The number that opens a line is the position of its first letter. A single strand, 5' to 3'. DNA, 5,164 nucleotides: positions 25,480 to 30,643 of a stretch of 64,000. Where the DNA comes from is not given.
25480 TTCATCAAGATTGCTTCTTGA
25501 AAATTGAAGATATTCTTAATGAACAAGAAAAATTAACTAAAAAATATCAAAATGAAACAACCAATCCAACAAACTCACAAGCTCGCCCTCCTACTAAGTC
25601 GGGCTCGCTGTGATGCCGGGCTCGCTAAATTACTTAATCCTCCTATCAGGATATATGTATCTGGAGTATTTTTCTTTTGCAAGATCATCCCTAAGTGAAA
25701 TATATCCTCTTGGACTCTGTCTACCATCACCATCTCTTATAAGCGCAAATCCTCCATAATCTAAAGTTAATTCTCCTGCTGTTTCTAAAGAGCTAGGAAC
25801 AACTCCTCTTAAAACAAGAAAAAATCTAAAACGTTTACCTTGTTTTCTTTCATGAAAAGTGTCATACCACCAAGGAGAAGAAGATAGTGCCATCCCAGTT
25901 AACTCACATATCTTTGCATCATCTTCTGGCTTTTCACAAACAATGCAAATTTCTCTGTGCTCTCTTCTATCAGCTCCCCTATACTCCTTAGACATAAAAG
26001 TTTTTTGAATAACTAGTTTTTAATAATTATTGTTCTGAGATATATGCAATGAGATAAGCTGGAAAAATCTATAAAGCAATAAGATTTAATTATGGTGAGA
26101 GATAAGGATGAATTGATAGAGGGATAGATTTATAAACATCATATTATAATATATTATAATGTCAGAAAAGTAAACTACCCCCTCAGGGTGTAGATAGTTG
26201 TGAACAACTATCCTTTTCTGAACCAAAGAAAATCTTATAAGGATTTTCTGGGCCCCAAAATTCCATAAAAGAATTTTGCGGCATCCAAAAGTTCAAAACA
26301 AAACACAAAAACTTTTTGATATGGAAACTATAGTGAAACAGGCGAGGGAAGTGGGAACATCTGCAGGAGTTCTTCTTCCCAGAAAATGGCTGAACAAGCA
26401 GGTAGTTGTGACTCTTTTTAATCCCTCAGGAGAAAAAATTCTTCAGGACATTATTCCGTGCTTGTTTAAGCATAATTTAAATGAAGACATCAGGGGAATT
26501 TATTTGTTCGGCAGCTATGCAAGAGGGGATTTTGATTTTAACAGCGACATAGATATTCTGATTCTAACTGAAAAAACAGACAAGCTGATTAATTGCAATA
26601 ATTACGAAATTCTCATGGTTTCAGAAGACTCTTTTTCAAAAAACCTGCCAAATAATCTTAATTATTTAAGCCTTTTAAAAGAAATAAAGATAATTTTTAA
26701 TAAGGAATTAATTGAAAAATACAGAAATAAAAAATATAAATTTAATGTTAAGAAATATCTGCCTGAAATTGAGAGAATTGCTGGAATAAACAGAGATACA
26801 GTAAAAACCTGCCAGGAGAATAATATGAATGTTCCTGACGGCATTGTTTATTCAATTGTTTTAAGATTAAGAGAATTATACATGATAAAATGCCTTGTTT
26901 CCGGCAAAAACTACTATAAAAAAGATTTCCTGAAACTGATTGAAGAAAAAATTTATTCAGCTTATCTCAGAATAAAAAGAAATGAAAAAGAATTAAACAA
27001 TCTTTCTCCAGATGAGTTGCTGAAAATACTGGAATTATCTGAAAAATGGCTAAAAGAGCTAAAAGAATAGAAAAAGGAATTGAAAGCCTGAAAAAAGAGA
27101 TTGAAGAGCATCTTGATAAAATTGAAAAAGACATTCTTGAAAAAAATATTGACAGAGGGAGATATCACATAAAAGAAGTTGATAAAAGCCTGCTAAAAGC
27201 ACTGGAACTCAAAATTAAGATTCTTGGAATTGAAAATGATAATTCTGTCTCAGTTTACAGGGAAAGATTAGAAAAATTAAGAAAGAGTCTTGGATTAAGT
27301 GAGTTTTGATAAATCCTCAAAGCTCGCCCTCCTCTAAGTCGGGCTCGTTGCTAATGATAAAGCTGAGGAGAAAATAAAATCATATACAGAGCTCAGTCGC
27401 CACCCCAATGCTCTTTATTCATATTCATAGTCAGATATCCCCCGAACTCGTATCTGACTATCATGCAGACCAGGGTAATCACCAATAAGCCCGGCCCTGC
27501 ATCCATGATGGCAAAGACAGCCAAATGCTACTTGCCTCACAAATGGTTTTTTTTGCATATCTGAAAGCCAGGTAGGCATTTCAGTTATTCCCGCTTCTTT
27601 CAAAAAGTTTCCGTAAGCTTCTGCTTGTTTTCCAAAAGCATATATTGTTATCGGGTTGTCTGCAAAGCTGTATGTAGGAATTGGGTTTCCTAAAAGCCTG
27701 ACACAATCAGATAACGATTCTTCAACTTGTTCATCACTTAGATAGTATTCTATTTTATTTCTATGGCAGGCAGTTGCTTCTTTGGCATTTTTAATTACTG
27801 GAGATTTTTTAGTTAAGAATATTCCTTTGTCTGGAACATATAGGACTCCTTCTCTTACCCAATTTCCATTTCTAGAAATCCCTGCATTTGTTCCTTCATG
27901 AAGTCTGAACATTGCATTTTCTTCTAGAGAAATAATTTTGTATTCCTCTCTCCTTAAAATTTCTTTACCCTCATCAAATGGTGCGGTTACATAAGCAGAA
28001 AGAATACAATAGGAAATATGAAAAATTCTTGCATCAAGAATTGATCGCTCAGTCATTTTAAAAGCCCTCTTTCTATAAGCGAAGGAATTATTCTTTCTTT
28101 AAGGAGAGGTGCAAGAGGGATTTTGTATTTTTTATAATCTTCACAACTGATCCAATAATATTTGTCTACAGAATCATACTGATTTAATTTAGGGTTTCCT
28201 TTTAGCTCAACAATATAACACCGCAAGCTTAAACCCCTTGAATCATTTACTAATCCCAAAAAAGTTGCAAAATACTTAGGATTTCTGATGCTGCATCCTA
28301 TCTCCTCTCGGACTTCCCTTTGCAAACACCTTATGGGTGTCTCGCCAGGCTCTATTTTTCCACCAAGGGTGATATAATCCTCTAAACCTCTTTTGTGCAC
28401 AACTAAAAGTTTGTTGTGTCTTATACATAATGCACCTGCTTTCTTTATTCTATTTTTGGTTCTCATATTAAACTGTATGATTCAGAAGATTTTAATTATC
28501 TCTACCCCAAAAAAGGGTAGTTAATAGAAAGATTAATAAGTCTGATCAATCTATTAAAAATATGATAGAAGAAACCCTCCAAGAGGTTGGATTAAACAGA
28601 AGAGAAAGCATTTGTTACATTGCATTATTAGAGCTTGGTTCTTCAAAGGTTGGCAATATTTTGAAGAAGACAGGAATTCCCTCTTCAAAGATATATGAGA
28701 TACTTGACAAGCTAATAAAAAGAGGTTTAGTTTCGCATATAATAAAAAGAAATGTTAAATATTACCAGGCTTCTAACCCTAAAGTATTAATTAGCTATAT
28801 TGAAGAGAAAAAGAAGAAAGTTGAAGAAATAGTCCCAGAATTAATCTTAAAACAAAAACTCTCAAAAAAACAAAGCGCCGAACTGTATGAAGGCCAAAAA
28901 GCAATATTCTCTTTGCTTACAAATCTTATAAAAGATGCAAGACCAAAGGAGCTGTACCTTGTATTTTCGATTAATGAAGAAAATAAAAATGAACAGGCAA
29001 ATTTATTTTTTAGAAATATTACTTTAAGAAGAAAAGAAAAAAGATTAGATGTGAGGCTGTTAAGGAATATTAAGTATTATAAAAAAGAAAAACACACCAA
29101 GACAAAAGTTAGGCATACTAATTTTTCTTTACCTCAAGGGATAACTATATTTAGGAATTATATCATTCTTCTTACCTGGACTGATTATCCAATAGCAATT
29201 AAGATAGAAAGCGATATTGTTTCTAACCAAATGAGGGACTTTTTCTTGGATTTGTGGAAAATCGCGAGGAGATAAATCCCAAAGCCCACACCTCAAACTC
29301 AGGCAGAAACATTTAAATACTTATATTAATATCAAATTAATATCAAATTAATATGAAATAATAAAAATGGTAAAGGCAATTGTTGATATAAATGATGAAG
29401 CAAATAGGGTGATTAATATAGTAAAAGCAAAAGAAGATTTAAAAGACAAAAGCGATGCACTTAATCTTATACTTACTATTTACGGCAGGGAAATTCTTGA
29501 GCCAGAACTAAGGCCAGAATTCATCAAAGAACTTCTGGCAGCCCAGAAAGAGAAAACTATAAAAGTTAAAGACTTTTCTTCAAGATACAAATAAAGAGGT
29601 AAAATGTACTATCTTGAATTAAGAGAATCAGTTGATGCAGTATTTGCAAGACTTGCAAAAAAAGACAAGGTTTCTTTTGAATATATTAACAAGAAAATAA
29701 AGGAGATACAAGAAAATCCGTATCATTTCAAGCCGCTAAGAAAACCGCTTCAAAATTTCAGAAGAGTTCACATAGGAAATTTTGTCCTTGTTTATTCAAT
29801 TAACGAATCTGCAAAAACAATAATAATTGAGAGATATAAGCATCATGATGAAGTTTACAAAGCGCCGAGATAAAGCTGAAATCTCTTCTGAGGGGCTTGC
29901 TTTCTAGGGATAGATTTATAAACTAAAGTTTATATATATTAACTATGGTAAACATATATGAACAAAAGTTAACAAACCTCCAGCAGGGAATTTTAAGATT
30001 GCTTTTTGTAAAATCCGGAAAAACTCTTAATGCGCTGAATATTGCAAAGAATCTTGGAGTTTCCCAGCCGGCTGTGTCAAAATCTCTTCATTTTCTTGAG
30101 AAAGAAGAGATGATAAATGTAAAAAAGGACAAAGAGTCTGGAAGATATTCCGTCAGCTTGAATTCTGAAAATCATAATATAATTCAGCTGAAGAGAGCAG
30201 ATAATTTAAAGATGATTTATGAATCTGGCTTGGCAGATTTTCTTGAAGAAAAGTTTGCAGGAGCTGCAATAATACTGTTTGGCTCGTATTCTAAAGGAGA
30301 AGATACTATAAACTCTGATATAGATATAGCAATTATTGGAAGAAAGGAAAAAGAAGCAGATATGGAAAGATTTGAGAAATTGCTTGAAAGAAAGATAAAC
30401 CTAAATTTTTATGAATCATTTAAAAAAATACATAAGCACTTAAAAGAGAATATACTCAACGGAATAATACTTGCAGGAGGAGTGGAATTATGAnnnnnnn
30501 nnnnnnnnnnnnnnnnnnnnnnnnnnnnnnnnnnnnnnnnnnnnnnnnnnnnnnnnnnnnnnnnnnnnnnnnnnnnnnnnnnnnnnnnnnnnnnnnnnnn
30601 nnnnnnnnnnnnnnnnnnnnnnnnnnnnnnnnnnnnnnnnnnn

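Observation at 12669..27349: Recurrent GC-rich boundary motif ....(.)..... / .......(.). at the 3' side of orphan cassettes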

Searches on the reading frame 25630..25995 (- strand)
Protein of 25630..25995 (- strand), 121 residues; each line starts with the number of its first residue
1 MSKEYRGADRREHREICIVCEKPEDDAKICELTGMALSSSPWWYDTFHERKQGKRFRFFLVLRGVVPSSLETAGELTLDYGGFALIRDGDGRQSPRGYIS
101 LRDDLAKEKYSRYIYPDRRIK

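Call 13: search_protein_families(library=pfam, proteins=[window:25630-25995:-], max_evalue=0.01)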
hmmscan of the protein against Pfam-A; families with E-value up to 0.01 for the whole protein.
window:25630-25995:- (121 aa): 0 families

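Call 41: find_encoding_contigs(protein=window:25630-25995:-, flank=10000, max_places=10)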
Protein window:25630-25995:- (121 aa): 6 contigs read that carry it; 4 places shown.
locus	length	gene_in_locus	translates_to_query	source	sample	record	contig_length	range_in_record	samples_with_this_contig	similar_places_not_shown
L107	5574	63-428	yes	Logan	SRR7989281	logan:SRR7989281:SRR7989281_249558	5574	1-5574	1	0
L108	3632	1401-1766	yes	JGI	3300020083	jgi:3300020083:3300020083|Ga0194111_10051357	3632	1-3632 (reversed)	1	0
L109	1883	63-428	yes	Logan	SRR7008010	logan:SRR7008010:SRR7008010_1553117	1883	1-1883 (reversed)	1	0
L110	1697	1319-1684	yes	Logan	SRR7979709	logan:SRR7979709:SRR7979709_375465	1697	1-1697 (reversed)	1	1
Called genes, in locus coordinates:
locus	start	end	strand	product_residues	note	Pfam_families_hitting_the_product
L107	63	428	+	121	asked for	-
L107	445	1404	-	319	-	PF05168:HEPN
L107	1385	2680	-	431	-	-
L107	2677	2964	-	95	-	-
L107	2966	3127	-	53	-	-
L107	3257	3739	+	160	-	-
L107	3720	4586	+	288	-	PF01170:UPF0020 (faint), PF13847:Methyltransf_31 (faint), PF01555:N6_N4_Mtase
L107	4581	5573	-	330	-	?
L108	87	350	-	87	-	-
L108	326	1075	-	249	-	PF01909:NTP_transf_2, PF18765:Polbeta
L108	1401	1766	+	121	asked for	-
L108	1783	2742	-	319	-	PF05168:HEPN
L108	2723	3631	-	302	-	?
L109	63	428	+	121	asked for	-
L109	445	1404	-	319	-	PF05168:HEPN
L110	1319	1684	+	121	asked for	-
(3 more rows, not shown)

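Call 42: search_protein_families(library=ncbifam, proteins=[window:25630-25995:-], max_evalue=0.01)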
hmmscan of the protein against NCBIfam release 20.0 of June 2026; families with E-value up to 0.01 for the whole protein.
window:25630-25995:- (121 aa): 0 families

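Call 65: find_homologous_proteins(query=window:25630-25995:-, max_evalue=0.001)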
Query window:25630-25995:- (121 aa): 1 proteins with E <= 0.001 among 20 candidates.
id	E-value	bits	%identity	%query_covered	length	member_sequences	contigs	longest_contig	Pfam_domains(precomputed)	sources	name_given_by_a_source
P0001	1.8e-77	275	100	100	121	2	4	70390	-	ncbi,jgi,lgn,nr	ncbi:hypothetical protein FJZ19_00735 [Candidatus Pacearchaeota archaeon]|nr:hypothetical protein [C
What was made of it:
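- The 121-aa cassette protein has no homologue among 5.8 billion proteins (call 65).
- Tried and rejected: It found only the protein itself (call 65).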

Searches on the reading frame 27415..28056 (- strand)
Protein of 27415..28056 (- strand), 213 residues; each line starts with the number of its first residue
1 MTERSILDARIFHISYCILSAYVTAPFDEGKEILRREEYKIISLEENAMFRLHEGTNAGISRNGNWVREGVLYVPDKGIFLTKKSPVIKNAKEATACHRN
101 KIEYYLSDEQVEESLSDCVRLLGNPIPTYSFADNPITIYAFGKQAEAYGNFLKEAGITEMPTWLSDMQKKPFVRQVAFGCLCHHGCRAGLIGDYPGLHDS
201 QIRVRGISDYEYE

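Call 16: search_protein_families(library=pfam, proteins=[window:27415-28056:-], max_evalue=0.01)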
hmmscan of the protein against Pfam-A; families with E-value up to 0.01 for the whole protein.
window:27415-28056:- (213 aa): 0 families

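Call 42: search_protein_families(library=ncbifam, proteins=[window:27415-28056:-], max_evalue=0.01)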
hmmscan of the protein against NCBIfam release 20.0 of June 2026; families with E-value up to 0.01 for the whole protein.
window:27415-28056:- (213 aa): 0 families

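Call 55: find_encoding_contigs(protein=window:27415-28056:-, flank=6000, max_places=10)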
Protein window:27415-28056:- (213 aa): 4 contigs read that carry it; 2 places shown.
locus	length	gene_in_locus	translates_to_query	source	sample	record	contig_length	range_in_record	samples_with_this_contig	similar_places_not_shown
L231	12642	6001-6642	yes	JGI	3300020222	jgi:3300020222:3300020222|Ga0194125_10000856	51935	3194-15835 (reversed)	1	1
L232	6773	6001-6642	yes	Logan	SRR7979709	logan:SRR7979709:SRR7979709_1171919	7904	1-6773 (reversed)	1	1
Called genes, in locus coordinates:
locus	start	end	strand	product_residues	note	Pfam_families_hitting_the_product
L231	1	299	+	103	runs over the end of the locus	-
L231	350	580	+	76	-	-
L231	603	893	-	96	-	-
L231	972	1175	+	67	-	-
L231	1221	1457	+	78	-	PF11373:DUF3175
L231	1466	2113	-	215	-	-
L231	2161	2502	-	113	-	-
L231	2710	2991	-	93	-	-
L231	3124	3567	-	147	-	-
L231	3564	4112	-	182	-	PF01047:MarR (weak), PF01909:NTP_transf_2, PF18765:Polbeta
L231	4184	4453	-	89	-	PF05016:ParE_toxin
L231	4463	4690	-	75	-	PF10884:DUF2683 (weak)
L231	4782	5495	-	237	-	PF01978:TrmB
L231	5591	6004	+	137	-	PF00293:NUDIX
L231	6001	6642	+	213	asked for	-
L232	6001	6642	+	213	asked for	-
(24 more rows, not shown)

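Call 68: search_protein_families(library=padloc, proteins=[window:27415-28056:-], max_evalue=0.01)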
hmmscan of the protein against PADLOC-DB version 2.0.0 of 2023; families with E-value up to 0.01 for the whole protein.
window:27415-28056:- (213 aa): 0 families

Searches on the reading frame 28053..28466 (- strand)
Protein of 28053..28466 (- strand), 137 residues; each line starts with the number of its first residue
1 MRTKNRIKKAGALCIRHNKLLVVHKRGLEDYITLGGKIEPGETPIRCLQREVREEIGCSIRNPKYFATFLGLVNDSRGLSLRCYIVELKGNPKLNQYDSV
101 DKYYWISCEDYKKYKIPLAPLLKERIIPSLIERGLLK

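Call 16: search_protein_families(library=pfam, proteins=[window:28053-28466:-], max_evalue=0.01)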
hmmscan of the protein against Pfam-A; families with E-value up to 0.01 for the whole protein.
window:28053-28466:- (137 aa): 1 family
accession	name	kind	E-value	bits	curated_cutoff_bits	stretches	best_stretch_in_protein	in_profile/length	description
PF00293.34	NUDIX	-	3e-13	50.4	21.1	1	10-115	6-124/134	NUDIX domain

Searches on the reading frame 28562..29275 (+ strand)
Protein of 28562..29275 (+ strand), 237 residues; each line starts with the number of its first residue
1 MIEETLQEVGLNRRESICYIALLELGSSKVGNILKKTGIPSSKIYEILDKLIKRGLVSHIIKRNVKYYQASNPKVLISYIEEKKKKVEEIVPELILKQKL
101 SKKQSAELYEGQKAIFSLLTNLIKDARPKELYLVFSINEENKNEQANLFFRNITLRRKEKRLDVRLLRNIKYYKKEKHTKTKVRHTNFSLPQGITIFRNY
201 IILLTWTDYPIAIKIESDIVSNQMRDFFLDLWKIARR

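Call 16: search_protein_families(library=pfam, proteins=[window:28562-29275:+], max_evalue=0.01)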
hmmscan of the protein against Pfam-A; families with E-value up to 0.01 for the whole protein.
window:28562-29275:+ (237 aa): 2 families
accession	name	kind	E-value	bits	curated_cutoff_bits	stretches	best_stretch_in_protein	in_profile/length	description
PF01978.25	TrmB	-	2.3e-16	59.8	25.6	1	6-73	1-67/68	Sugar-specific transcriptional regulator TrmB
PF01022.26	HTH_5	-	0.0095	16.2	22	0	22-58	10-46/47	Bacterial regulatory protein, arsR family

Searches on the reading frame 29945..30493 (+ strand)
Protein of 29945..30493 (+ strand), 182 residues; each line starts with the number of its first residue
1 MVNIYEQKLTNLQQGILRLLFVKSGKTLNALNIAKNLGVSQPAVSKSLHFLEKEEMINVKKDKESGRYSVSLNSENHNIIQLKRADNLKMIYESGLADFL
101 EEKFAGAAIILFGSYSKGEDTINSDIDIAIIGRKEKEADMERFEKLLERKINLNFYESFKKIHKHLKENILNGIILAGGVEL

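Call 40: search_protein_families(library=pfam, proteins=[window:29945-30493:+], max_evalue=0.01)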
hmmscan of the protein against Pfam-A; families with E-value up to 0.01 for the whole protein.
window:29945-30493:+ (182 aa): 9 families
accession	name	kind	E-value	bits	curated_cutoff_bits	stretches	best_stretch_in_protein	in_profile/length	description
PF01909.29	NTP_transf_2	-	2.2e-12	47.7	21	1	96-173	4-89/93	Nucleotidyltransferase domain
PF18765.7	Polbeta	-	9.8e-11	42.1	26.9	1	97-176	4-87/93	Polymerase beta, Nucleotidyltransferase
PF01047.28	MarR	-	3.2e-06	27.4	24.6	1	10-67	2-57/59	MarR family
PF01022.26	HTH_5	-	9.4e-05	22.7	22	1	31-58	19-46/47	Bacterial regulatory protein, arsR family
PF22600.2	MTPAP-like_central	-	0.00015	22.3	27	1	84-148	17-85/139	Poly(A) RNA polymerase, mitochondrial-like, central palm domain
PF01325.25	Fe_dep_repress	-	0.00054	20.6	26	1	26-63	21-58/60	Iron dependent repressor, N-terminal DNA binding domain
PF03445.19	DUF294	-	0.00071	19.9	21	1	104-149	47-93/138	Putative nucleotidyltransferase DUF294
PF01978.25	TrmB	-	0.0022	18.3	25.6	1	26-63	21-58/68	Sugar-specific transcriptional regulator TrmB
PF00126.33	HTH_1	-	0.0034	17.8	26.6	1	34-54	20-40/60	Bacterial regulatory helix-turn-helix protein, lysR family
